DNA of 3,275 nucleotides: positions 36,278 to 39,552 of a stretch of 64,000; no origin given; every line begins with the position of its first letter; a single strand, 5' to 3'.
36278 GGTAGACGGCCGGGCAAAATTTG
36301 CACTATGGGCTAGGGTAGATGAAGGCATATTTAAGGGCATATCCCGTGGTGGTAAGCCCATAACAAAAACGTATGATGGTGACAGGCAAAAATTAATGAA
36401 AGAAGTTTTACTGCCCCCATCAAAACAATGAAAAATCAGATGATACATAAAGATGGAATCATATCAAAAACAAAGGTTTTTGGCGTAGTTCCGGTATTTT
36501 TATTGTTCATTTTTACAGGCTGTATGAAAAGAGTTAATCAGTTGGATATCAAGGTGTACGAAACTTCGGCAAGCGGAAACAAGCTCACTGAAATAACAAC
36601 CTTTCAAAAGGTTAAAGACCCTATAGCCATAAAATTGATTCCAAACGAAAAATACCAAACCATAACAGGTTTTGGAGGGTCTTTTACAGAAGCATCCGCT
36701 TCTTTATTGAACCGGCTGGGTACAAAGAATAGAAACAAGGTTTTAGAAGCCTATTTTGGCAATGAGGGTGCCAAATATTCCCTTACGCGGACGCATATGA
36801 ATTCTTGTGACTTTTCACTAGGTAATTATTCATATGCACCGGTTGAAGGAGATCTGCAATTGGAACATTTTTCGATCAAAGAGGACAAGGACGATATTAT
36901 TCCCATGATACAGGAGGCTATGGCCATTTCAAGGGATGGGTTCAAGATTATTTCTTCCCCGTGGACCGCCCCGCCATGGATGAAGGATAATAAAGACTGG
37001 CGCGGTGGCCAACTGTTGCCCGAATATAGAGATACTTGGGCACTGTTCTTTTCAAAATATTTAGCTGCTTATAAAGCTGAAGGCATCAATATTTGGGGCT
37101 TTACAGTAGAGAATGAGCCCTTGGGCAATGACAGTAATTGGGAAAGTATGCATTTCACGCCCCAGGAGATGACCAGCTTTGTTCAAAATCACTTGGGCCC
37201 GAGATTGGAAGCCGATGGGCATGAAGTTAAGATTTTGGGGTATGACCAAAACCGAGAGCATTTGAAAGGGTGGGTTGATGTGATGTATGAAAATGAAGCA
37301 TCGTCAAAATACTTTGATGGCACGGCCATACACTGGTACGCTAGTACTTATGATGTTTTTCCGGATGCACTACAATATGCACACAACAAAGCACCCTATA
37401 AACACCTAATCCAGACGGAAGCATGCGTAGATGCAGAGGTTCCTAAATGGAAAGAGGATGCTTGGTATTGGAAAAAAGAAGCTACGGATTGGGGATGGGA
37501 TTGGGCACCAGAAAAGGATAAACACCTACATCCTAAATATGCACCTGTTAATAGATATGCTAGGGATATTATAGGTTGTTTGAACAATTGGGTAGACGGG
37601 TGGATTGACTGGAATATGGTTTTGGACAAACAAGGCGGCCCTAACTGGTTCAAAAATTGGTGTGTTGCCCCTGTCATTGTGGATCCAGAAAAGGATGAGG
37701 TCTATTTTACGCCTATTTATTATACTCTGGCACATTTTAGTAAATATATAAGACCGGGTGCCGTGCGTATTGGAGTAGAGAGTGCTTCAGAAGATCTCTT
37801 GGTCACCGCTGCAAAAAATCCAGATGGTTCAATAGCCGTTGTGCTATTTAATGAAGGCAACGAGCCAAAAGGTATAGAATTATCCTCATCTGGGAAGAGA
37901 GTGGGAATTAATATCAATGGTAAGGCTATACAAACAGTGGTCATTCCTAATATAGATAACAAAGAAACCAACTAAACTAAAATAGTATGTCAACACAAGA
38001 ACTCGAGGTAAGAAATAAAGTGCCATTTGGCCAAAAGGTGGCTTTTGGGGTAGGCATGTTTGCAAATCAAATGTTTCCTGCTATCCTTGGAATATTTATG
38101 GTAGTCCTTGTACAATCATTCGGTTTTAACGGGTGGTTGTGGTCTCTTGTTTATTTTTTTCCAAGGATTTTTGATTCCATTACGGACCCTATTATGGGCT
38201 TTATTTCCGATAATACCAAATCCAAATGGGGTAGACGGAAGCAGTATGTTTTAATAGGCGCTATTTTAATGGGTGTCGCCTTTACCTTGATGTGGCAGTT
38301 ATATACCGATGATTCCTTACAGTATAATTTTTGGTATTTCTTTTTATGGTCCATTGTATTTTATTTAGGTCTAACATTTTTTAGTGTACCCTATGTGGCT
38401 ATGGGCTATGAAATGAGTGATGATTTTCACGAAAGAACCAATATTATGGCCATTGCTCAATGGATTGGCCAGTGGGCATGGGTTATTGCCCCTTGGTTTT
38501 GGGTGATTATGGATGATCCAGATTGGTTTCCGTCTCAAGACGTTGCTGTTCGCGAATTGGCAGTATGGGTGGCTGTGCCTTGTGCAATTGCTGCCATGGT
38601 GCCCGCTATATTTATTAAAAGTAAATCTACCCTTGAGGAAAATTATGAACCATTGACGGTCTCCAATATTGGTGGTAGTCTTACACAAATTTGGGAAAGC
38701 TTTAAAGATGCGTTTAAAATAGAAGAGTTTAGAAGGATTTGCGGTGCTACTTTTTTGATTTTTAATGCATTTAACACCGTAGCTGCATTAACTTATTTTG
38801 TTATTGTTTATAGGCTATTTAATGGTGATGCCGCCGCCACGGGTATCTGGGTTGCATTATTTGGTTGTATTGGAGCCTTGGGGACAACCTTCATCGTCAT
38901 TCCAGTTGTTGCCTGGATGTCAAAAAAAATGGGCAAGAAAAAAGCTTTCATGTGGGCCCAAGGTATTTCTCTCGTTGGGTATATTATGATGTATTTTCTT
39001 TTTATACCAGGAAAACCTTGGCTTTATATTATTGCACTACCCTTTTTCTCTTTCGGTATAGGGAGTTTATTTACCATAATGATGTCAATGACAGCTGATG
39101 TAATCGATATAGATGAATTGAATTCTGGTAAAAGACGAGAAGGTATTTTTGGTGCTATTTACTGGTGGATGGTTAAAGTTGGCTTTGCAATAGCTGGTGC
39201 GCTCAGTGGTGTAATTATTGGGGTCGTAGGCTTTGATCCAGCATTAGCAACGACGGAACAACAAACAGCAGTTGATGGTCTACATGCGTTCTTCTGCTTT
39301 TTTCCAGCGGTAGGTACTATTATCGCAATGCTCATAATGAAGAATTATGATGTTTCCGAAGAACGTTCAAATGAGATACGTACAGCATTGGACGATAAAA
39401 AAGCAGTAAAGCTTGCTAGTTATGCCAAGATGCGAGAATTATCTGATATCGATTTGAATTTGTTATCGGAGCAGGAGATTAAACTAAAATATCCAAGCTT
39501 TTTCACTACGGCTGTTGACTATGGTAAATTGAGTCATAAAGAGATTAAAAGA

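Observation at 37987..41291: Sugar permease covalently fused to a cytoplasmic GH17 domain, followed by a free-standing GH17 paralog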

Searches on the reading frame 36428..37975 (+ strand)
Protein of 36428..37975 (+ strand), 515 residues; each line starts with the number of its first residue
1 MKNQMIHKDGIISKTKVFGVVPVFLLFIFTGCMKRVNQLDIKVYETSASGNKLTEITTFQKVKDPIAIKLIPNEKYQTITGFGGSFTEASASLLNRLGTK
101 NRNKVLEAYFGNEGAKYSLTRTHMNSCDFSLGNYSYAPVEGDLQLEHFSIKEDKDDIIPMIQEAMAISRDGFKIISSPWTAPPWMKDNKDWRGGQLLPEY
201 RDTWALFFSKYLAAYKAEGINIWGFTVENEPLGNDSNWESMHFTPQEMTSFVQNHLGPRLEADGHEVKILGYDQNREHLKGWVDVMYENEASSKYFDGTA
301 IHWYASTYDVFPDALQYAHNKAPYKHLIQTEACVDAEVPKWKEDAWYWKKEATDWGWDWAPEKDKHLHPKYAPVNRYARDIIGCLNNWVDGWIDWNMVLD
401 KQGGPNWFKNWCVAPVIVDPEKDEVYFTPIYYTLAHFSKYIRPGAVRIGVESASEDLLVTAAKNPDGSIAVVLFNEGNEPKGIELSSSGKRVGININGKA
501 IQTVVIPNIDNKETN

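Call 4: search_protein_families(library=pfam, proteins=[window:36428-37975:+])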
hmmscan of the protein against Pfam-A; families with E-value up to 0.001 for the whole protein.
window:36428-37975:+ (515 aa): 2 families
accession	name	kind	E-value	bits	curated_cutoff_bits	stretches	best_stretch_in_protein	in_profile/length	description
PF02055.22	Glyco_hydro_30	-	6.9e-77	259.2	23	1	79-441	1-348/348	Glycosyl hydrolase family 30 TIM-barrel domain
PF17189.10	Glyco_hydro_30C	-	3.2e-14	53.3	22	1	444-504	1-65/65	Glycosyl hydrolase family 30 beta sandwich domain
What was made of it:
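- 36428..37975 (+): GH30 with a lipoprotein-type signal. Its Formosa counterpart FbGH30 (FORMB_24730) is a beta-1,6-glucosidase that debranches laminarin. Pfam GH30 259 bits (call 4).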

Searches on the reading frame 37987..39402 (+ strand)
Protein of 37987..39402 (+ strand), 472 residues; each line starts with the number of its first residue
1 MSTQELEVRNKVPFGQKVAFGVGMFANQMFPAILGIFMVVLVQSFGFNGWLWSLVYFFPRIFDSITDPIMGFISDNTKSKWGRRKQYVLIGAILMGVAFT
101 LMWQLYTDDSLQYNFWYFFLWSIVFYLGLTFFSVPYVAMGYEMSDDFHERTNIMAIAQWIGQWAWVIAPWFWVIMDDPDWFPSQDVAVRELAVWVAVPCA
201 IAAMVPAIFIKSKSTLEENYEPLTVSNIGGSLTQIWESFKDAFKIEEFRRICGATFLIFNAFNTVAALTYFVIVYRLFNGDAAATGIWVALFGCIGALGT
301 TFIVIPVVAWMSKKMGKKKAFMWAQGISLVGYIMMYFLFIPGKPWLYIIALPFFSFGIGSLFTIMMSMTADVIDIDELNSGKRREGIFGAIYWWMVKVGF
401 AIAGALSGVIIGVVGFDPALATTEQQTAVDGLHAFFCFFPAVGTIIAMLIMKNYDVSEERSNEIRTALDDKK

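Call 57: search_solved_structures(query=window:37987-39402:+, max_evalue=1e-8, show_alignments=5)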
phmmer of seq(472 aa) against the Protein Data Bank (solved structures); distinct sequences matched with E-value up to 1e-8: 4.
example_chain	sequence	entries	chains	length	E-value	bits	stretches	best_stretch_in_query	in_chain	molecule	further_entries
4m64_A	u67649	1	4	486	7.9e-12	47.9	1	16-464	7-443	Melibiose carrier protein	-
8t60_A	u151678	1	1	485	8.2e-12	47.9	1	16-464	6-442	Melibiose permease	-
8fq9_A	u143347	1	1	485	1.1e-10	44.2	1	16-464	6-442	Melibiose permease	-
7l16_A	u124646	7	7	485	1.3e-10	43.9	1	16-464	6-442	Melibiose carrier protein | Melibiose permease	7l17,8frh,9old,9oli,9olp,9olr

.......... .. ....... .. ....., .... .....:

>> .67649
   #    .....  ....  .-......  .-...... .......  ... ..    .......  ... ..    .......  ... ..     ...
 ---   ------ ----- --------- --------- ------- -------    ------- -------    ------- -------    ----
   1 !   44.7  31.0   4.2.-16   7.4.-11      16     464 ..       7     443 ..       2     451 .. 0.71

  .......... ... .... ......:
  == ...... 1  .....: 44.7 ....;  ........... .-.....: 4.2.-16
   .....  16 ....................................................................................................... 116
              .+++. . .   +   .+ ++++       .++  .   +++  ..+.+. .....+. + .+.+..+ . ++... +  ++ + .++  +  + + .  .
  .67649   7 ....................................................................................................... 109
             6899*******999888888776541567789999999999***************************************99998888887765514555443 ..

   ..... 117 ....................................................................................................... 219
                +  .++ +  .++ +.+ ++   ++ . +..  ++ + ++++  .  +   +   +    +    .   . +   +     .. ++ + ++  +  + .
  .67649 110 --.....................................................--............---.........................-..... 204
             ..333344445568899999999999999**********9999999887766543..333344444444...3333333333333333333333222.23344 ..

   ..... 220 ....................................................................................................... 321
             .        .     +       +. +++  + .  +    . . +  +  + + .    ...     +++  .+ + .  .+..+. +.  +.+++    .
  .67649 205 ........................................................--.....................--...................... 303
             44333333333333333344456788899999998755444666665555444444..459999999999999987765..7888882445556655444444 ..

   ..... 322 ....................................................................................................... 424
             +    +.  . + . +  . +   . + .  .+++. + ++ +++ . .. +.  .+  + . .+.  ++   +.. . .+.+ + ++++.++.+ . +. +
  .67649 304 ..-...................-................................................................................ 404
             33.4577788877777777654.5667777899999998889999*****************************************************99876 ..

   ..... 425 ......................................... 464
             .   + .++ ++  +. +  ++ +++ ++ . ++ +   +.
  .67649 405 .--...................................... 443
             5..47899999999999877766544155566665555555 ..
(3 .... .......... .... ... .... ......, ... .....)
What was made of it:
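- On GPH cation symporters (TC 2.A.2; Pfam MFS_2; TIGR00792): D63 and D67 align to the positions mutated in the D55C and D59C MelB entries (call 57).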
